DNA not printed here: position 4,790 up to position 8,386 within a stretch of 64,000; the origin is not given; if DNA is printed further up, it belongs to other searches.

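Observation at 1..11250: Compact Dap-type NRPS operon: sbnA/sbnB + A-PCP-C + A-PCP + TEII + ATP-grasp + transporter, with divergent PPTase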

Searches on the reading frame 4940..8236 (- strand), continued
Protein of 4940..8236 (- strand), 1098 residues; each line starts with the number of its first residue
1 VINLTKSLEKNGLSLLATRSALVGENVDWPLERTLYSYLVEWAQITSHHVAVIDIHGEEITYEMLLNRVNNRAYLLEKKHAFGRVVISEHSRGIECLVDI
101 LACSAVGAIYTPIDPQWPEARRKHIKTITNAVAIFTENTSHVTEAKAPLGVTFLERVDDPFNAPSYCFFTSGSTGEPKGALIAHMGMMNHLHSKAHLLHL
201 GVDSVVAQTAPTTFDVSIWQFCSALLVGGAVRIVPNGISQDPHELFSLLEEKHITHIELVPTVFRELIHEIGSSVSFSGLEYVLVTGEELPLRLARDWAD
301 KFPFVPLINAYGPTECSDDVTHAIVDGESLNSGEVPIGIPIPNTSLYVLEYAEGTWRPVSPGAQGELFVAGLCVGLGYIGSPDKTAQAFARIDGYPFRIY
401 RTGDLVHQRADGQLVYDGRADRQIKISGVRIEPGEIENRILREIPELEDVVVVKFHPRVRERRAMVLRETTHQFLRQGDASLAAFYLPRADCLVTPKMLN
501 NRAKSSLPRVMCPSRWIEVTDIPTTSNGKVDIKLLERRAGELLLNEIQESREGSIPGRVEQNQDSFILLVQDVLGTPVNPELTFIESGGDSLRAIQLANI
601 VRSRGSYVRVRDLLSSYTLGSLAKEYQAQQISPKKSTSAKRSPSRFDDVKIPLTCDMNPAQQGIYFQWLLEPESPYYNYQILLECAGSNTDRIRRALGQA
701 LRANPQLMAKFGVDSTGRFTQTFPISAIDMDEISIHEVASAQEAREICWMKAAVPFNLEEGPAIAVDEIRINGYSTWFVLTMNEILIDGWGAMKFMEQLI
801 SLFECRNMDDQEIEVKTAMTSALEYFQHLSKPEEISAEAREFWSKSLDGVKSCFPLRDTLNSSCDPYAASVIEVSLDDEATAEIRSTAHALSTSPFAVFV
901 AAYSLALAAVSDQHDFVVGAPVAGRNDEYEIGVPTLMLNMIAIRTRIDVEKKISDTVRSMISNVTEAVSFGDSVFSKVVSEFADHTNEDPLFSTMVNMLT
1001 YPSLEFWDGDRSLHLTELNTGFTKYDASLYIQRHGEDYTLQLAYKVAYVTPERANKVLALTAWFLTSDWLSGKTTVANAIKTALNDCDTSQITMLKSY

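Call 29: find_encoding_contigs(protein=P0084, flank=10000, max_places=1)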
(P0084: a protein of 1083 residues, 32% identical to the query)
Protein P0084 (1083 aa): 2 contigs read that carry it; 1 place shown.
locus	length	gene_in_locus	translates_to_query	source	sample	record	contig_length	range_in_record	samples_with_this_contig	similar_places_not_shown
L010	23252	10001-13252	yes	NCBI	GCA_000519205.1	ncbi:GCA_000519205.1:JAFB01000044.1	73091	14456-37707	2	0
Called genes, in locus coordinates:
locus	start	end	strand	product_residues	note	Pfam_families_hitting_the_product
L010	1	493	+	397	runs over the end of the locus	PF00425:Chorismate_bind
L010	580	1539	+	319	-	PF18374:Enolase_like_N, PF13378:MR_MLE_C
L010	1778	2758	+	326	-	PF00160:Pro_isomerase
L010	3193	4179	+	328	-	PF06089:Asparaginase_II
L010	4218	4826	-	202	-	-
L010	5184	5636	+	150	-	-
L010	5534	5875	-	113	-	-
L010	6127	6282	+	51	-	-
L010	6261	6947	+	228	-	PF13183:Fer4_8, PF13534:Fer4_17 (weak)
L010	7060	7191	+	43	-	-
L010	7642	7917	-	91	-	-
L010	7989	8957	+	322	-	PF00291:PALP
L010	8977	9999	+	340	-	PF02423:OCD_Mu_crystall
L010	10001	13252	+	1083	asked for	PF00501:AMP-binding, PF13193:AMP-binding_C (weak), PF00550:PP-binding, PF00668:Condensation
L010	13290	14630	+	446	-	PF07690:MFS_1, PF13347:MFS_2 (faint)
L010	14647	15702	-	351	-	PF06224:AlkZ-like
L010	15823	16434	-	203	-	PF12917:YfbR-like, PF13023:HD_3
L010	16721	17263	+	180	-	-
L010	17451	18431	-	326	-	PF00478:IMPDH, PF03060:NMO, PF01070:FMN_dh (weak)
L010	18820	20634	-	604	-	PF00069:Pkinase, PF07714:PK_Tyr_Ser-Thr, PF19974:TCAD9 (weak), PF01636:APH (weak)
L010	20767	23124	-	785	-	PF00657:Lipase_GDSL, PF13472:Lipase_GDSL_2, PF00657:Lipase_GDSL, PF13472:Lipase_GDSL_2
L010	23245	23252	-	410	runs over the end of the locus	PF13203:DUF2201_N, PF09967:DUF2201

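Call 39: find_encoding_contigs(protein=P0001, flank=10000, max_places=6)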
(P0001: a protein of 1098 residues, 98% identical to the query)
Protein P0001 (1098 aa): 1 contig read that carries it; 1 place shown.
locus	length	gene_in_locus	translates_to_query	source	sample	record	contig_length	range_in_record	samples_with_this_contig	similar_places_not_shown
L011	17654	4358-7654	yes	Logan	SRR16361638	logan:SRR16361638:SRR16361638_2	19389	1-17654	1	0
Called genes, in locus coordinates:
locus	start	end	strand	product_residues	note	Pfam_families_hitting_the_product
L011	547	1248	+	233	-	-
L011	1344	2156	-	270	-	PF22624:AASDHPPT_N (weak), PF01648:ACPS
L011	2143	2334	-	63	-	-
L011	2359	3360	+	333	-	PF00291:PALP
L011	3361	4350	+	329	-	PF02423:OCD_Mu_crystall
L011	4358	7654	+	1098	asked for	PF00501:AMP-binding, PF00550:PP-binding (weak), PF00668:Condensation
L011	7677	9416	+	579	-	PF00501:AMP-binding, PF00550:PP-binding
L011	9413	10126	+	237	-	PF00975:Thioesterase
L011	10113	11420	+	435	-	PF02655:ATP-grasp_3 (weak), PF13535:ATP-grasp_4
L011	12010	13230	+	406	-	PF07690:MFS_1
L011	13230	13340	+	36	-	-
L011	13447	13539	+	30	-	-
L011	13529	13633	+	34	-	-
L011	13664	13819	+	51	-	-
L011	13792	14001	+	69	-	-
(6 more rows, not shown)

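Call 64: search_protein_families(library=ncbifam, proteins=[L004:9523-10758:+, L004:8219-9526:+, L008:15081-17348:+, L008:9189-10004:+, L002:20031-20447:+], max_evalue=0.001)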
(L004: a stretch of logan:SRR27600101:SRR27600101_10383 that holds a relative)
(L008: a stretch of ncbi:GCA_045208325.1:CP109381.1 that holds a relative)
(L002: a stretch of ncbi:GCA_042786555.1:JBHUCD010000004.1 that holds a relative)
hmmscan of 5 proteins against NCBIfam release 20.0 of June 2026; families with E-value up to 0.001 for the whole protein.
L004:9523-10758:+ (411 aa): 3 families
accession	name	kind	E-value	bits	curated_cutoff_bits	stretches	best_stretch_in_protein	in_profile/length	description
NF002563.0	PRK02186.1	subfamily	6.4e-29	100.8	625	1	77-387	69-376/890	argininosuccinate lyase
NF005543.0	PRK07206.1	subfamily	5.3e-20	71.5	302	1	59-402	52-409/416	hypothetical protein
NF041595.1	dap_A_syn_DdaF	equivalog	3.6e-10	39.2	840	1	70-307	69-308/424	dapdiamide A synthase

L004:8219-9526:+ (435 aa): 2 families
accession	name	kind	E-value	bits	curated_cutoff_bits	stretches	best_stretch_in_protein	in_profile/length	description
NF002563.0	PRK02186.1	subfamily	2.5e-29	102.2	625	1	102-424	79-394/890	argininosuccinate lyase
NF005543.0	PRK07206.1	subfamily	0.00047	18.9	302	0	180-295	149-275/416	hypothetical protein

L008:15081-17348:+ (755 aa): 42 families (the best 25 are shown)
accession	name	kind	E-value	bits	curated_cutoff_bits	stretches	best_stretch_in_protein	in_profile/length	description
NF006596.0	PRK09133.1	subfamily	3.6e-61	207.2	349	1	293-751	36-470/474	hypothetical protein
NF005913.0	PRK07906.1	subfamily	1.2e-56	192.3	382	1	296-749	16-440/442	hypothetical protein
TIGR01910.1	DapE-ArgE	subfamily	9.3e-31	107.3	217.6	1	299-464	2-167/373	ArgE/DapE family deacylase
NF005710.0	PRK07522.1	subfamily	9.7e-27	94.1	412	1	319-453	29-159/391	acetylornithine deacetylase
NF006399.0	PRK08651.1-2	equivalog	1.9e-24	86.5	381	1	299-461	8-165/405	succinyl-diaminopimelate desuccinylase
TIGR01892.1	AcOrn-deacetyl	equivalog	1.6e-22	80.1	297.7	1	320-462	19-157/365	acetylornithine deacetylase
NF009557.0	PRK13009.1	equivalog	6.6e-22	78.2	284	1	295-437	3-136/377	succinyl-diaminopimelate desuccinylase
NF006113.0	PRK08262.1-4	equivalog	1e-21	77.2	503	1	351-737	117-491/510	M20 family peptidase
NF009558.0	PRK13013.1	equivalog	4.6e-20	71.7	428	1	296-520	17-237/429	acetylornithine deacetylase/succinyl-diaminopimelate desuccinylase family protein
NF006111.0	PRK08262.1-1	equivalog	1.9e-19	69.7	825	1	355-736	113-476/493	M20 family peptidase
NF006365.0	PRK08588.1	subfamily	2.4e-19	69.9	289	1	321-631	29-273/383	succinyl-diaminopimelate desuccinylase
NF005306.0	PRK06837.1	subfamily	1.4e-18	66.9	376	2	361-441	97-178/427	ArgE/DapE family deacylase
TIGR01246.1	dapE_proteo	equivalog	5.2e-18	65.2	361.8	1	360-437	54-132/370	succinyl-diaminopimelate desuccinylase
NF003474.0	PRK05111.1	equivalog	5.1e-17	61.8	460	1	322-462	36-170/383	acetylornithine deacetylase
NF005914.0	PRK07907.1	subfamily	9.5e-17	61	300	1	322-460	47-183/456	hypothetical protein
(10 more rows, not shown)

L008:9189-10004:+ (271 aa): 29 families (the best 25 are shown)
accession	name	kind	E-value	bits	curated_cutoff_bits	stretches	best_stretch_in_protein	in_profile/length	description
TIGR01934.1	MenG_MenH_UbiE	subfamily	4.5e-20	71.9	158.35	1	34-162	31-160/223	ubiquinone/menaquinone biosynthesis methyltransferase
NF001244.0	PRK00216.1-5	equivalog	2.8e-18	66.1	216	1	34-162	40-172/236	bifunctional demethylmenaquinone methyltransferase/2-methoxy-6-polyprenyl-1,4-benzoquinol methylase UbiE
NF001241.0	PRK00216.1-2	equivalog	3.4e-16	59.6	327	1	35-161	44-165/231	demethylmenaquinone methyltransferase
NF001243.0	PRK00216.1-4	equivalog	3.2e-15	56.1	235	1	44-162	49-170/237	demethylmenaquinone methyltransferase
NF045667.1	MTase_DVU1556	equivalog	4.8e-15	55.6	155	1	26-150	2-127/213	DVU_1556 family methyltransferase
TIGR02752.1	MenG_heptapren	equivalog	1.2e-14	54.5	419.85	1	45-162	48-168/231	demethylmenaquinone methyltransferase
NF007610.0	PRK10258.1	equivalog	2.1e-14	53.5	342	1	19-147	19-143/251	malonyl-ACP O-methyltransferase BioC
NF001242.0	PRK00216.1-3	equivalog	4.8e-14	52.4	351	1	34-143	60-176/258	bifunctional demethylmenaquinone methyltransferase/2-methoxy-6-polyprenyl-1,4-benzoquinol methylase UbiE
NF008823.0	PRK11873.1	subfamily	5.2e-14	52.4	263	1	47-142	82-181/272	arsenite methyltransferase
NF052510.1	methyltran_MpqE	exception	2.4e-13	50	335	1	35-159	39-167/234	methyl-plastoquinone biosynthesis methyltransferase MpqE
NF047649.1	MTase_UXPK_star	exception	3.9e-12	45.8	460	1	42-142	77-181/283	methyltransferase/UXPK-star double selenoprotein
NF043040.1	corrin_prot_MT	hypoth_equivalog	7.6e-12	45.1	180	1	41-140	40-145/216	corrinoid protein-associated methyltransferase CpaM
NF041537.1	ArsM_AhpD_UU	exception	2.4e-11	43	510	1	44-141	78-179/345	arsenite methyltransferase/AhpD domain selenoprotein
NF001240.0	PRK00216.1-1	equivalog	1.5e-10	40.5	378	1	46-145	67-171/251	bifunctional demethylmenaquinone methyltransferase/2-methoxy-6-polyprenyl-1,4-benzoquinol methylase UbiE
NF041536.1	ArsM_DUF2284_UU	exception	1.7e-10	39.9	575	1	46-143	80-181/459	arsenite methyltransferase/DUF2284 domain selenoprotein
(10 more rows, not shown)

L002:20031-20447:+ (138 aa): 4 families
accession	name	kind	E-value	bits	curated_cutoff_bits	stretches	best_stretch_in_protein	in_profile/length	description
NF040501.1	resist_ArsN2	equivalog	1.6e-05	24.5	125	1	50-127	28-104/133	arsenic resistance N-acetyltransferase ArsN2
NF005840.0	PRK07757.1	equivalog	7.8e-05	22.6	154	1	40-127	36-121/153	N-acetyltransferase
NF005921.0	PRK07922.1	equivalog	0.00026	20.7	180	1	47-129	47-128/170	amino-acid N-acetyltransferase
TIGR01575.1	rimI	equivalog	0.00034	20.8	86.4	1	33-127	18-115/132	ribosomal protein S18-alanine N-acetyltransferase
